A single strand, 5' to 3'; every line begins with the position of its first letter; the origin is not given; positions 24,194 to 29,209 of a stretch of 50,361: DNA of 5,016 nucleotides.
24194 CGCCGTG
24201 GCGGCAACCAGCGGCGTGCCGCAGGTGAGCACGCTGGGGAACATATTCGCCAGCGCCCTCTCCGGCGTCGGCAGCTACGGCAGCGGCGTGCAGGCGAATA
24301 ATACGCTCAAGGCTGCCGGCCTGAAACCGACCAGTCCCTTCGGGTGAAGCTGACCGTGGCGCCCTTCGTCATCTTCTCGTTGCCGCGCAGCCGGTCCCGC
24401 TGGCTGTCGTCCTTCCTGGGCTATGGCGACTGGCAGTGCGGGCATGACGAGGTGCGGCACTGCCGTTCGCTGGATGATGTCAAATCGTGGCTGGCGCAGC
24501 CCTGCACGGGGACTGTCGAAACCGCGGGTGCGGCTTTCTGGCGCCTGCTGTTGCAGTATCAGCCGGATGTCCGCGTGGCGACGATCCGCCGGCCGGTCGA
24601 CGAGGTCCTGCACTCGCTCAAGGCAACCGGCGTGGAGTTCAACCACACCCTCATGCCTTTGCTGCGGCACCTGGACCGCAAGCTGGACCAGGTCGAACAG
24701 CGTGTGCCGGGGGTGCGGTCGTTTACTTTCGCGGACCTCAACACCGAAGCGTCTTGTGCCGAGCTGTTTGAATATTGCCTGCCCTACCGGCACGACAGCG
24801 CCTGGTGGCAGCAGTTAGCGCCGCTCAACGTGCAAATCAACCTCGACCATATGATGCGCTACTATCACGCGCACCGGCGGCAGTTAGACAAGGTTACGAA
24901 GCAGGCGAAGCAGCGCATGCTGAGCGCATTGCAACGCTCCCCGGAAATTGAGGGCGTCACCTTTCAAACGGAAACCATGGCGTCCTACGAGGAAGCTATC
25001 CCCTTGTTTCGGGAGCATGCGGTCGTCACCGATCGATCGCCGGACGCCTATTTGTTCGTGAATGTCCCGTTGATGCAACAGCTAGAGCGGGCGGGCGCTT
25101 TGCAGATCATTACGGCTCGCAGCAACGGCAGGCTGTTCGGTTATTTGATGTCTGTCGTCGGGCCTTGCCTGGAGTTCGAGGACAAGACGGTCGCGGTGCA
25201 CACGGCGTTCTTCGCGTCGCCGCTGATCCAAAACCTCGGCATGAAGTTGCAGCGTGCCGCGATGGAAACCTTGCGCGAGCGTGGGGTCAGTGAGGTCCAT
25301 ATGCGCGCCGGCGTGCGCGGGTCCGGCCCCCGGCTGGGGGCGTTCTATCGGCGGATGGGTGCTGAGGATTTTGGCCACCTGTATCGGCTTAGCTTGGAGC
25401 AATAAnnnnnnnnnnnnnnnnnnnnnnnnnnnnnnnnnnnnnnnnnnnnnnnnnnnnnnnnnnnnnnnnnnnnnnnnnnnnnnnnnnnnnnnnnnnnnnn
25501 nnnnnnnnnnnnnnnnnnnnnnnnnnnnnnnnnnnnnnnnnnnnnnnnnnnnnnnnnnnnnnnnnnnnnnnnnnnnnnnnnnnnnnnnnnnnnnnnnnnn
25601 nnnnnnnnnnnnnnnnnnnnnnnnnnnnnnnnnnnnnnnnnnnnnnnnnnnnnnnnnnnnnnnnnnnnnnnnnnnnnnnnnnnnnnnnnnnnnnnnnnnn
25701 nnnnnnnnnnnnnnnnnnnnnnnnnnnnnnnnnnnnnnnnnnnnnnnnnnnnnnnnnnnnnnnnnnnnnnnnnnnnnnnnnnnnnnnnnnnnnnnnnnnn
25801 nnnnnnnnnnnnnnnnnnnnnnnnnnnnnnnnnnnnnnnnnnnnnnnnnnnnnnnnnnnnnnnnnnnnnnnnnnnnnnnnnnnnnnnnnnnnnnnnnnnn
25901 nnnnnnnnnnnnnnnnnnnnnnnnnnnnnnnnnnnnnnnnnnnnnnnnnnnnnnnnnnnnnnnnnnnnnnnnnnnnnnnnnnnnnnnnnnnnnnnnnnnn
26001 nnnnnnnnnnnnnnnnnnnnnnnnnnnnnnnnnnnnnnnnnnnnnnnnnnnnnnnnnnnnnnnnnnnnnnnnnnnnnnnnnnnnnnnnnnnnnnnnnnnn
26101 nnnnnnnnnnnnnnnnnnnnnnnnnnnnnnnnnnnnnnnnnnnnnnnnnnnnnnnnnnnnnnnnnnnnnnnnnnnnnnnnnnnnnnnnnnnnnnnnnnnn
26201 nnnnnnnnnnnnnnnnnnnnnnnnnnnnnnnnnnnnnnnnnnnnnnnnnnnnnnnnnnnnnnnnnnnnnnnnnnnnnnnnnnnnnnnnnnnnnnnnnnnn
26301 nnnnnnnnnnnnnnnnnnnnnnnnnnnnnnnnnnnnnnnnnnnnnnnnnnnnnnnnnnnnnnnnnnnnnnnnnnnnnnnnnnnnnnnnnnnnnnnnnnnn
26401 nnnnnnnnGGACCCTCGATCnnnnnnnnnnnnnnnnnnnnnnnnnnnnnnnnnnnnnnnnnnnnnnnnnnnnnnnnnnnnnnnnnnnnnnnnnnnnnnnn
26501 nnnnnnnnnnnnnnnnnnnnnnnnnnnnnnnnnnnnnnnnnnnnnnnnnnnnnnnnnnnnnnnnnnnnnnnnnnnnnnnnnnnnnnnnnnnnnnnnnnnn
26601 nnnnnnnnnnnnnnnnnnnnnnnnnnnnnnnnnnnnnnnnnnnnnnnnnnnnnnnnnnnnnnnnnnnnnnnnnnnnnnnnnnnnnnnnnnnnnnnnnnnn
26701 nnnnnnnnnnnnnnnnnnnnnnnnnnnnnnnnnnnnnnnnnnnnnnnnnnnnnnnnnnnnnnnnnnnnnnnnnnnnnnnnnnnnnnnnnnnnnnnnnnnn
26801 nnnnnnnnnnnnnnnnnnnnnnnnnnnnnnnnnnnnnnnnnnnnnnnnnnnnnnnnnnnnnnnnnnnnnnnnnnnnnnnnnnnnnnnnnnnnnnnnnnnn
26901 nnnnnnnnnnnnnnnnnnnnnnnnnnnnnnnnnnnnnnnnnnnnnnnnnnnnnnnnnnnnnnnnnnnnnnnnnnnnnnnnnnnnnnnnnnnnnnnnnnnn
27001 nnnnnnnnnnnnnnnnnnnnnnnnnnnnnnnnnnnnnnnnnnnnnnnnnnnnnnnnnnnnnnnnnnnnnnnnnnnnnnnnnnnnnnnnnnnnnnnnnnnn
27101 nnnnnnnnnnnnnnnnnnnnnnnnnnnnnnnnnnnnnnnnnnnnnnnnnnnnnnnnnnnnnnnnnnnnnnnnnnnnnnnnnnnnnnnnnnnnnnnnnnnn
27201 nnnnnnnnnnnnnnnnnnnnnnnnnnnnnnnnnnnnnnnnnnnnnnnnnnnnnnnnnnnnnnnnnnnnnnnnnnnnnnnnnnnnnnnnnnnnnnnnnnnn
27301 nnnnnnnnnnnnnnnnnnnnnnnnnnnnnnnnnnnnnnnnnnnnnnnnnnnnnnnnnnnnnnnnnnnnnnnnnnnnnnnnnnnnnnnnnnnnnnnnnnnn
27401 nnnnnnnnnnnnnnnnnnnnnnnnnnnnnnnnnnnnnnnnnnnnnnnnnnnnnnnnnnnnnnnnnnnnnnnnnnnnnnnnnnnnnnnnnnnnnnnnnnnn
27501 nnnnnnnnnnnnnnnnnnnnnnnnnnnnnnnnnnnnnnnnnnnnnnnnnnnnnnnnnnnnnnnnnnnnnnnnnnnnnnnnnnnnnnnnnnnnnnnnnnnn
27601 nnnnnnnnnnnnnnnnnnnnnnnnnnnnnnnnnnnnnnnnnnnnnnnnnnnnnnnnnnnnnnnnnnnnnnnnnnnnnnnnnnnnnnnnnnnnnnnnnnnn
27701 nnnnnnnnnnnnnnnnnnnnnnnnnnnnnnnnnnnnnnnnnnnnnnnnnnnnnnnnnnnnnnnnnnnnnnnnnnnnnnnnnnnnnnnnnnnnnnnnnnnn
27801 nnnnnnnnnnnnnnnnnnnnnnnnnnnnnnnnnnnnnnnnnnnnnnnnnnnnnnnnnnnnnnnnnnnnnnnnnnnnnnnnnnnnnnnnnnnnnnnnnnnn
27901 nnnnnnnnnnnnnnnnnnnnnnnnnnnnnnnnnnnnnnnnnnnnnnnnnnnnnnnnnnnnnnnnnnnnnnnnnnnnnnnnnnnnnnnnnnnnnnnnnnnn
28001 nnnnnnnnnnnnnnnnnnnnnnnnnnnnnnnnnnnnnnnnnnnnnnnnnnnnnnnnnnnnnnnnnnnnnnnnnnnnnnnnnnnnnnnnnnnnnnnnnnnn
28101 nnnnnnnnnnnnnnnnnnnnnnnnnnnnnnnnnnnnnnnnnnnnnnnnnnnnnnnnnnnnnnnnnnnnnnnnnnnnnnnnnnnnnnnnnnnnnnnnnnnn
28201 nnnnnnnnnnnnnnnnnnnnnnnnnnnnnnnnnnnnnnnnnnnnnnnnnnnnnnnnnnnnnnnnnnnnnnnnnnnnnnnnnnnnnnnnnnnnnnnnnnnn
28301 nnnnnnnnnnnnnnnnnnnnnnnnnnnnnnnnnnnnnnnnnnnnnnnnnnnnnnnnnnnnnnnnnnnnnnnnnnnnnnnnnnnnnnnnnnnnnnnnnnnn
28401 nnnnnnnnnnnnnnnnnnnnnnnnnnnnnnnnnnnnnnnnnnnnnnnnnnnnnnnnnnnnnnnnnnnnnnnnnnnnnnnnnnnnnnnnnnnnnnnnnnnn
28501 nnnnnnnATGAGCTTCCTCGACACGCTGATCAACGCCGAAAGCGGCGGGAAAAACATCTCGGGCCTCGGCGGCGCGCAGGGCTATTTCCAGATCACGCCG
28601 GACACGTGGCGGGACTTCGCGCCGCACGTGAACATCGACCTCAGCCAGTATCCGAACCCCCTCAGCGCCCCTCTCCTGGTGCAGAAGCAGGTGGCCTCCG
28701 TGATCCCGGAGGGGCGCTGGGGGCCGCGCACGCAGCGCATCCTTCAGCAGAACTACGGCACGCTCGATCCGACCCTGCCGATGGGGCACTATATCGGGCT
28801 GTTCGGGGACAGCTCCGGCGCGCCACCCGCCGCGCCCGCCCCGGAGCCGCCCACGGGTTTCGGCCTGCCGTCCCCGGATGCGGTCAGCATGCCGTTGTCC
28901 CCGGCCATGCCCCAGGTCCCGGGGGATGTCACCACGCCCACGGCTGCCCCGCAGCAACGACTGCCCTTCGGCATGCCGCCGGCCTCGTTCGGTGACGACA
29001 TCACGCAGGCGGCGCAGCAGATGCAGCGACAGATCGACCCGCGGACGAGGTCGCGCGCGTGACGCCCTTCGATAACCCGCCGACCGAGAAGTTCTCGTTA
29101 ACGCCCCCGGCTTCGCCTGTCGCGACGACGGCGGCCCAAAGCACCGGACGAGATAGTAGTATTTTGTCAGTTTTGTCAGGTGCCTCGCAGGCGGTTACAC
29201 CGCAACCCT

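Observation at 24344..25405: Sulfotransferase-like / GNAT-like fusion protein embedded among the ejection proteins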

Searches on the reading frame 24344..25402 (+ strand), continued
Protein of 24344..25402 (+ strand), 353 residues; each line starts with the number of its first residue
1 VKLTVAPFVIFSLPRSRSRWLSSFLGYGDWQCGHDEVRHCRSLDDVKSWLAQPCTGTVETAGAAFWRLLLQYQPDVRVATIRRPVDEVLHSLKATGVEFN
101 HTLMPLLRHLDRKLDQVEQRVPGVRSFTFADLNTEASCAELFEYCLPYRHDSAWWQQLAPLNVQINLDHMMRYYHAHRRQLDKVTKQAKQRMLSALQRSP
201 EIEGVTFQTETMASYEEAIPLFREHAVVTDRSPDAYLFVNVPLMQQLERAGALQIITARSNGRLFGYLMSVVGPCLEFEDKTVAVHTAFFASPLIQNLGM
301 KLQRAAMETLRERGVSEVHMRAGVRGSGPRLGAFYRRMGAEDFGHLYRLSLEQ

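Call 40: search_protein_families(library=phrogs, proteins=[L064:850-2055:+, L064:3201-3908:+, L064:3911-5338:+, L064:5341-6051:+, L064:6065-6397:+, L064:7469-8197:+, L064:8205-9983:+, L064:9983-11824:+, L050:3659-4510:+], max_evalue=0.01)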
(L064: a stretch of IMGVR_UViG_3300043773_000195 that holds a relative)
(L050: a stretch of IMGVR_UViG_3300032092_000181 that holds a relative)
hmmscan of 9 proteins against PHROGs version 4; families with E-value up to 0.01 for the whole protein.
L064:850-2055:+ (402 aa): 1 family
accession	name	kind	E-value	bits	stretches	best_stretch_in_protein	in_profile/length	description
phrog_283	-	head and packaging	4.8e-70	237.8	1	1-402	1-383/385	major head protein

L064:3201-3908:+ (236 aa): 2 families
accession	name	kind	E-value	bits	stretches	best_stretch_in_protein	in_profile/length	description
phrog_12985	-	unknown function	9.8e-48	164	1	2-230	2-232/238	-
phrog_637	-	connector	2e-10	41.7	2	1-48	3-52/156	head-tail adaptor Ad3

L064:3911-5338:+ (476 aa): 2 families
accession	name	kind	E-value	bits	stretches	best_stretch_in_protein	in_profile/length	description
phrog_578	-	connector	1.6e-132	443.4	1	3-474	6-472/486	head closure Hc3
phrog_19101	-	unknown function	9.3e-08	31.9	1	403-475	525-594/595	-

L064:5341-6051:+ (237 aa): 1 family
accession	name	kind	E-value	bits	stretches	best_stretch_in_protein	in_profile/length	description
phrog_37034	-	unknown function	0.00029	21.7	1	136-226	84-170/171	-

L064:6065-6397:+ (111 aa): 1 family
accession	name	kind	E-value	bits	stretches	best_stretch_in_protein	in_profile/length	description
phrog_20100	-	unknown function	0.0079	17.3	1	12-97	12-101/123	-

L064:7469-8197:+ (243 aa): 1 family
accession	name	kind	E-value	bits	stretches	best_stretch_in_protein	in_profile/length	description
phrog_598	-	DNA, RNA and nucleotide metabolism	5.3e-38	132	1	6-230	8-211/240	DNA ejection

L064:8205-9983:+ (593 aa): 0 families

L064:9983-11824:+ (614 aa): 0 families

L050:3659-4510:+ (284 aa): 3 families
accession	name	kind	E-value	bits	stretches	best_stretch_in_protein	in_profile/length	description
phrog_26190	-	unknown function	6.2e-13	49.6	1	8-91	9-92/260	-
phrog_11393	-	tail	0.00067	19.5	1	96-214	310-378/538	tail fiber protein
phrog_1591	-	tail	0.0019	18.6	1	96-247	144-294/484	tail fiber protein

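Call 66: find_related_loci(query=A1, collection=genome_contigs, flank=6000)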
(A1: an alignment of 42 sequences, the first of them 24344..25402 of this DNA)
Query A1 (353 aa) in genome_contigs; peptide patterns used: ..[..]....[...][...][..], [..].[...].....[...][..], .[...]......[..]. (x = any residue, [..] = any of these).
42 stretches matched a pattern; 10 encode a relative of the query (tblastn E <= 1e-3); 10 distinct loci.
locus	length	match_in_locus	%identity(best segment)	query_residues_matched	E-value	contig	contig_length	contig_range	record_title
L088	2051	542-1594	63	4-352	9e-161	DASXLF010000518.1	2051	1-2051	MAG TPA_asm: Steroidobacteraceae bacterium isolate SMAG_U5295 k141_3974082, whole genome shotgun sequence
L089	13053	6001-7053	53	5-352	2e-121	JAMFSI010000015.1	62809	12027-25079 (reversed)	MAG: Sphingomonas palustris isolate NGEE_A_bin3 k127_91301, whole genome shotgun sequence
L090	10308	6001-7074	54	2-352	1e-120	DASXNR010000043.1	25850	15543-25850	MAG TPA_asm: Acetobacteraceae bacterium isolate SMAG_U5359 k141_3018358, whole genome shotgun sequence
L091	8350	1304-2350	52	7-353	2e-119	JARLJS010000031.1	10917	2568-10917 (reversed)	MAG: Nevskia sp. isolate MAG_CA22 MetaCoAG_Bin_22_Anoxic_k141_239304, whole genome shotgun sequence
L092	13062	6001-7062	51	3-352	1e-116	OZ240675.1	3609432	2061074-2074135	MAG: Acidocella sp. isolate a6452187-4de3-4490-83b8-4886f6dfbbdc genome assembly, chromosome: 1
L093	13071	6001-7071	51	1-353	3e-116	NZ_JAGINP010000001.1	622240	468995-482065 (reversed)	Azospirillum rugosum strain IMMIB AFH-6 Ga0451090_01, whole genome shotgun sequence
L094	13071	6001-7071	48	1-353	3e-111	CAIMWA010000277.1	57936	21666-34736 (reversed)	MAG: uncultured delta proteobacterium isolate VK_bin-2715 genome assembly, contig: bin-2715:277/685, whole genome shotgu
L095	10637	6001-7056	49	7-353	6e-101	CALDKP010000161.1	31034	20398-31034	MAG TPA_asm: uncultured Sphingomonadales bacterium isolate SRR6231197_bin.50_CONCOCT_v1.1_MAG genome assembly, contig: E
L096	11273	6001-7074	50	3-352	4e-98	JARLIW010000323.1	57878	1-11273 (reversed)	MAG: Beijerinckiaceae bacterium isolate MAG_BA168 MetaBAT2_Bin_168_sub_Anoxic_k141_2353430, whole genome shotgun sequenc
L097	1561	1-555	49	171-352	1e-51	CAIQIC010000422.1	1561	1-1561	MAG: uncultured Lentisphaerae bacterium isolate AlinenSedimentsCore2_bin-2051 genome assembly, contig: bin-2051:422/573,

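Call 93: search_protein_families(library=phrogs, proteins=[L064:6065-6397:+], max_evalue=0.01)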
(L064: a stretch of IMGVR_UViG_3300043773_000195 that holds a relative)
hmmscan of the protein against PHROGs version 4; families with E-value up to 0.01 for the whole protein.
L064:6065-6397:+ (111 aa): 1 family
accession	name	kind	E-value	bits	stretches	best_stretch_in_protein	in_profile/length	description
phrog_20100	-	unknown function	0.0079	17.3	1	12-97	12-101/123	-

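Call 122: search_protein_families(library=padloc, proteins=[window:24344-25402:+], max_evalue=0.01)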
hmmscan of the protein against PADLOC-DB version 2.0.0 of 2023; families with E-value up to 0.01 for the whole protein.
window:24344-25402:+ (353 aa): 0 families

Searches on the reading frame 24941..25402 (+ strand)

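Call 16: search_protein_families(library=ncbifam, proteins=[window:24941-25402:+], max_evalue=1)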
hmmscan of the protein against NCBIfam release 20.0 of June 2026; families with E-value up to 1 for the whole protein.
window:24941-25402:+ (154 aa): 1 family
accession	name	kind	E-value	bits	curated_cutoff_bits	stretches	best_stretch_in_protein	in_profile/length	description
TIGR01575.1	rimI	equivalog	0.12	12.5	86.4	1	55-144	33-115/132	ribosomal protein S18-alanine N-acetyltransferase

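Call 93: search_protein_families(library=phrogs, proteins=[window:24944-25402:+], max_evalue=0.01)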
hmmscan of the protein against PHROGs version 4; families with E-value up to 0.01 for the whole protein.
window:24944-25402:+ (153 aa): 1 family
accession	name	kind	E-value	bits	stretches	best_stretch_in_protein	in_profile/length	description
phrog_1249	-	other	6.7e-06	27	1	44-149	50-155/180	acetyltransferase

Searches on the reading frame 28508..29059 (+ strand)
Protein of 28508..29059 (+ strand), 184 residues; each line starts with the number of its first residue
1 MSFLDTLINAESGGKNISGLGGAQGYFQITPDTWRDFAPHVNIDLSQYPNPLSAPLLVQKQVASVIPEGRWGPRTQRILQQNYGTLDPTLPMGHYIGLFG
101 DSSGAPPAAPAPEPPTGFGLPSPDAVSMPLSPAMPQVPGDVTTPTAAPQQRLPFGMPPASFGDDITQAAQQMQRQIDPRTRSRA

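Call 3: search_protein_families(library=pfam, proteins=[window:28508-29059:+], max_evalue=1)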
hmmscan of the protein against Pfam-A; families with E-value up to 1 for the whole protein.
window:28508-29059:+ (184 aa): 1 family
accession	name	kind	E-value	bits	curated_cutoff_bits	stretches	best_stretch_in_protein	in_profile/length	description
PF06737.19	Transglycosylas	-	0.029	15.5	27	1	4-65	7-64/77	Transglycosylase-like domain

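Call 4: search_protein_families(library=phrogs, proteins=[window:28508-29059:+], max_evalue=0.01)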
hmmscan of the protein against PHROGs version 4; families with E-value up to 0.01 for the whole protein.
window:28508-29059:+ (184 aa): 0 families
